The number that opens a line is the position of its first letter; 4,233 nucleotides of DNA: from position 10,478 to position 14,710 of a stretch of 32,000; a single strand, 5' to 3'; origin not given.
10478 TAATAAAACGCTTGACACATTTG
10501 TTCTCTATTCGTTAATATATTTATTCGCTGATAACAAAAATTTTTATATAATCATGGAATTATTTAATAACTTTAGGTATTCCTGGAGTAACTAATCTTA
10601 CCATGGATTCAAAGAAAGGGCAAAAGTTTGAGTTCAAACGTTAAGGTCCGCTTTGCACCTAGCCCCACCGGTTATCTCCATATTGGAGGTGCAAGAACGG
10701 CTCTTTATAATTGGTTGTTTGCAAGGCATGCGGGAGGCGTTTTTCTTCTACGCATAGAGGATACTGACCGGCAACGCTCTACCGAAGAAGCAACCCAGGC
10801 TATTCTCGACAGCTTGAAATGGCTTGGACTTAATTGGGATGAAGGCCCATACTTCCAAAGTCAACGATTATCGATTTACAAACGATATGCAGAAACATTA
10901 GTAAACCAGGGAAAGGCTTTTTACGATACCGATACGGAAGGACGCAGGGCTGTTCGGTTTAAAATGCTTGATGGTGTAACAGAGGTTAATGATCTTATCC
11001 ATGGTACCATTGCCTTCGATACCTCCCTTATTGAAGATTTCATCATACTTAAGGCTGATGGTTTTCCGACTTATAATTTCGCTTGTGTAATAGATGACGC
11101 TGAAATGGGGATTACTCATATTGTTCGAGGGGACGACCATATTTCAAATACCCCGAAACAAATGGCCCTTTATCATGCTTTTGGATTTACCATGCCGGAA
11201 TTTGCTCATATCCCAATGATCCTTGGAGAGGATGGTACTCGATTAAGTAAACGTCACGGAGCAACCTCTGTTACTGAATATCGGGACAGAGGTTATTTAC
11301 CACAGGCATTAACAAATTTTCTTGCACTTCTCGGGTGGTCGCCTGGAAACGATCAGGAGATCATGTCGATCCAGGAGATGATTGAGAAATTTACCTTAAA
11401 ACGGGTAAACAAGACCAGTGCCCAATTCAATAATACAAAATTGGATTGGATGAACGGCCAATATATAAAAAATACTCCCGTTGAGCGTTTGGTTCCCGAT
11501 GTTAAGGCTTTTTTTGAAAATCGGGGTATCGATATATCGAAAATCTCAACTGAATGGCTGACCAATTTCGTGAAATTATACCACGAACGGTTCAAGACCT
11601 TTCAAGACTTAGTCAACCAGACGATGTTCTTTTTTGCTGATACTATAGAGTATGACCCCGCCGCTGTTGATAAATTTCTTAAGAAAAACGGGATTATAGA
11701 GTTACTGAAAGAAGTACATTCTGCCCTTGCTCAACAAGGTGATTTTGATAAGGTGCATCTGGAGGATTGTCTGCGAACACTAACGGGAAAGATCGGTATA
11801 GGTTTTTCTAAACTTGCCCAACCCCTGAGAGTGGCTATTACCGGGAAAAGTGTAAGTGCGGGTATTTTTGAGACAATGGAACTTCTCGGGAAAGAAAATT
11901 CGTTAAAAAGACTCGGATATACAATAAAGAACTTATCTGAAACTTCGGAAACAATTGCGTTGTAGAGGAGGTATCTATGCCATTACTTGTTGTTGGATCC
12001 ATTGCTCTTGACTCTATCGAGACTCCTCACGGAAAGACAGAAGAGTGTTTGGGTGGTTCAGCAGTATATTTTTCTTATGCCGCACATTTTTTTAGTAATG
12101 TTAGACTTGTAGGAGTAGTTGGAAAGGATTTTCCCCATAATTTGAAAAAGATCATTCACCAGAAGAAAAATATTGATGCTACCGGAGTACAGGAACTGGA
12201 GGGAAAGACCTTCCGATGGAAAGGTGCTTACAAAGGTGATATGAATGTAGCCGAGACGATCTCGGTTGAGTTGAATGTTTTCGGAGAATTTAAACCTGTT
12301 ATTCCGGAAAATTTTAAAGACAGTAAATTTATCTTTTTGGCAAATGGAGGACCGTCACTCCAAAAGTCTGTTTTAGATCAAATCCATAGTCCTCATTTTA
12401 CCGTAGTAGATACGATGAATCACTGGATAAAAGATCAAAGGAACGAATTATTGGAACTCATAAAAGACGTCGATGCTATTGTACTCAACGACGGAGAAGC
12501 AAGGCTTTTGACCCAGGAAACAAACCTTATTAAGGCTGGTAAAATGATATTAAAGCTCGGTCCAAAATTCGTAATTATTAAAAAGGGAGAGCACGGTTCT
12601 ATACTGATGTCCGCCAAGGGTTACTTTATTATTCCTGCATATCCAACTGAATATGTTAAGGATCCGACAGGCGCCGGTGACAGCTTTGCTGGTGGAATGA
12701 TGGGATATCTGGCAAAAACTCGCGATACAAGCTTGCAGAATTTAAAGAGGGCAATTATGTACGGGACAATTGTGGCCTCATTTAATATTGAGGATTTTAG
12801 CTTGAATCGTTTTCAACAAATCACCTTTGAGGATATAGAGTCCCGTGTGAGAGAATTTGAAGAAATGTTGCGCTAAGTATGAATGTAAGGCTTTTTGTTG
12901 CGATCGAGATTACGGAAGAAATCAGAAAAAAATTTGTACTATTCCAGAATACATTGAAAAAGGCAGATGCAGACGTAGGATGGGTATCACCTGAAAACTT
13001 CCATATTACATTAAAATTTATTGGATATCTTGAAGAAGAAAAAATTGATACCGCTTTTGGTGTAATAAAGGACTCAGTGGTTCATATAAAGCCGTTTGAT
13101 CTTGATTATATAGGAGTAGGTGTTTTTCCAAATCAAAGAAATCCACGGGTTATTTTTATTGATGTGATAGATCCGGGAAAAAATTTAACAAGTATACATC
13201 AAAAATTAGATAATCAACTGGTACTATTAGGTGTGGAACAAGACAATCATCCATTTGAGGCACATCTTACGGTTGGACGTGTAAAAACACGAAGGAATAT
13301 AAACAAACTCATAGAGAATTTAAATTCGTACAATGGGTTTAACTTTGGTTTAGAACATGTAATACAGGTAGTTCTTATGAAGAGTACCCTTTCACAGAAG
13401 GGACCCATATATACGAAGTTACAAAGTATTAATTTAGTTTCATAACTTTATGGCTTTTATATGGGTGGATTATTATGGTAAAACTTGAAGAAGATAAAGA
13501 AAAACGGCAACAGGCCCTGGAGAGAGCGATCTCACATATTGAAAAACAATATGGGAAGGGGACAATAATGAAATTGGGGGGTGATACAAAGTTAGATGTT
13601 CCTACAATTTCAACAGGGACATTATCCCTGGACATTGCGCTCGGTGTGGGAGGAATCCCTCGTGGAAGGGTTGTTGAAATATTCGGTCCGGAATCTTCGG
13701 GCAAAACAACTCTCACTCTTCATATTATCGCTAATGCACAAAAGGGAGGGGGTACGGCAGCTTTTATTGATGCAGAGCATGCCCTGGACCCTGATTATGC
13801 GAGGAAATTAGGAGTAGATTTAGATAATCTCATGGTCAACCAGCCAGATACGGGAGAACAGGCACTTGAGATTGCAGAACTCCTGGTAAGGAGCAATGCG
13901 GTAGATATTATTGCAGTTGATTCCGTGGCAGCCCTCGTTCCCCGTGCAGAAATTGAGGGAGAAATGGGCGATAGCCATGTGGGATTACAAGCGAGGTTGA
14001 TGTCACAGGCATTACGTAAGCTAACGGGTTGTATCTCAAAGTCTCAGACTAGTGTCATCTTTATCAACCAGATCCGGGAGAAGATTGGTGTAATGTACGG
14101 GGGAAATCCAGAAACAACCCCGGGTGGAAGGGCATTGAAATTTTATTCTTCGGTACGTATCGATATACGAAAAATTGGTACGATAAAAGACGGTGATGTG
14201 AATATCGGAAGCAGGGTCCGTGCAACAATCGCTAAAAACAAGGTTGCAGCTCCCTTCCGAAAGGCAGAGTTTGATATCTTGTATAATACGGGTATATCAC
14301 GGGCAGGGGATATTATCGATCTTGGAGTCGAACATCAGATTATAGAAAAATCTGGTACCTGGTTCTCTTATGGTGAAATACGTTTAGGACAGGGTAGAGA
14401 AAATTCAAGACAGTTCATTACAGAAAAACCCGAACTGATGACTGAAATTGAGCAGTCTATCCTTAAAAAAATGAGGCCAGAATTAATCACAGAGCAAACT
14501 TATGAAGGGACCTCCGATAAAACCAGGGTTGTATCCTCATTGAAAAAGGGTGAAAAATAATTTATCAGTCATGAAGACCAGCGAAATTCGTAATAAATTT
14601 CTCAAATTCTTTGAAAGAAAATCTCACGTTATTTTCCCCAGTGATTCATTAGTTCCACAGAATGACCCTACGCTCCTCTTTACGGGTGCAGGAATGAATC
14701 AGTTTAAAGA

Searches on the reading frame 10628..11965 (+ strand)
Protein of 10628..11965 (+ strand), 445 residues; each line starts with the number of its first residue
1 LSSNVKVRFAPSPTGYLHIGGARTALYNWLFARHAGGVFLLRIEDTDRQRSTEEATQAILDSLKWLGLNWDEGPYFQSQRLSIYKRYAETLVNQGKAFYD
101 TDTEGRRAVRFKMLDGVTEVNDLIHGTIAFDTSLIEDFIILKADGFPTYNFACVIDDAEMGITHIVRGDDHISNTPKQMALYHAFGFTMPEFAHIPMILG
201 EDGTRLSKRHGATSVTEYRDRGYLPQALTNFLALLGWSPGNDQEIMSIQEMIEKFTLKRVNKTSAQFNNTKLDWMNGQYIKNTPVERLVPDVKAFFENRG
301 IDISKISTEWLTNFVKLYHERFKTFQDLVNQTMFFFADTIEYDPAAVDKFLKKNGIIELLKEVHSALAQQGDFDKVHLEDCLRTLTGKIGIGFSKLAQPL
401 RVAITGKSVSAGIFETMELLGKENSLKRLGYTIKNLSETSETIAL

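Call 30: search_protein_families(library=pfam, proteins=[window:10628-11965:+], max_evalue=0.001)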
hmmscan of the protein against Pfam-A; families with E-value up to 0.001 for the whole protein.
window:10628-11965:+ (445 aa): 2 families
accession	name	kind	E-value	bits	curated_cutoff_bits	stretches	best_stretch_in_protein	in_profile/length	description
PF00749.27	tRNA-synt_1c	-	4.1e-95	318.8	23.4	2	102-274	139-314/314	tRNA synthetases class I (E and Q), catalytic domain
PF19269.4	Anticodon_2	-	1.4e-35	123.2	23.6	1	292-431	6-139/141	Anticodon binding domain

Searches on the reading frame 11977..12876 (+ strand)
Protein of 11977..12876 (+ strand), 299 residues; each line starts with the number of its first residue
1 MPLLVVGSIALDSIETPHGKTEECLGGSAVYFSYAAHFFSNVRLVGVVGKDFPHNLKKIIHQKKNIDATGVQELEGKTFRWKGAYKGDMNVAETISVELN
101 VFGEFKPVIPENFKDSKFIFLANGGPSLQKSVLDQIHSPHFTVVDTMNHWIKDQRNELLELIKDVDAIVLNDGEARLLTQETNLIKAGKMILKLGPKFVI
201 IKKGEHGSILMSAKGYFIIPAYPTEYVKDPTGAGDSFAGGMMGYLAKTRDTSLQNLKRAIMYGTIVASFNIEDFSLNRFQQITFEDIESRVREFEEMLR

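Call 30: search_protein_families(library=pfam, proteins=[window:11977-12876:+], max_evalue=0.001)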
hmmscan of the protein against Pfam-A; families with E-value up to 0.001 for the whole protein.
window:11977-12876:+ (299 aa): 2 families
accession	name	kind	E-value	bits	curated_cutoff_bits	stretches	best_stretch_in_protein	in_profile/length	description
PF00294.29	PfkB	-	1.1e-21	77.9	25.8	1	33-275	44-294/302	pfkB family carbohydrate kinase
PF08543.17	Phos_pyr_kin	-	0.00043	20.2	27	1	154-251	108-217/246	Phosphomethylpyrimidine kinase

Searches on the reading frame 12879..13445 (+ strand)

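Call 30: search_protein_families(library=pfam, proteins=[window:12879-13445:+], max_evalue=0.001)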
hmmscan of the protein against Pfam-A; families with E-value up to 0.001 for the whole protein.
window:12879-13445:+ (188 aa): 3 families
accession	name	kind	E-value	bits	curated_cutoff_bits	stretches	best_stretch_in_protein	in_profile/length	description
PF02834.22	LigT_PEase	-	3.2e-23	82.1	23.3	2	9-93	1-87/87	LigT like Phosphoesterase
PF10469.15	AKAP7_NLS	-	3.6e-13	50.3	24.4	1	6-186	4-208/208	AKAP7 2'5' RNA ligase-like domain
PF13563.12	2_5_RNA_ligase2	-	3.5e-12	47.1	27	1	40-149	25-131/152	2'-5' RNA ligase superfamily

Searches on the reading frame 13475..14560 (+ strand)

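Call 30: search_protein_families(library=pfam, proteins=[window:13475-14560:+], max_evalue=0.001)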
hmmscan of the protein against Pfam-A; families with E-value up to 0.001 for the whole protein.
window:13475-14560:+ (361 aa): 5 families
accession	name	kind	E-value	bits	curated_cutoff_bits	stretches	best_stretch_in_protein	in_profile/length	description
PF00154.27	RecA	-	1e-136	455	27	1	13-275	1-262/262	recA bacterial DNA recombination protein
PF21096.2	RecA_C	-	7.3e-25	87.3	27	1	278-333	1-56/57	RecA C-terminal domain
PF08423.17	Rad51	-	1.2e-10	41.6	22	1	42-233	5-211/244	Rad51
PF06745.19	ATPase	-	1.2e-06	28.6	26.6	1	46-120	2-78/231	KaiC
PF01637.24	ATPase_2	-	0.00022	21.5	33.2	1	66-128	22-69/225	ATPase domain predominantly from Archaea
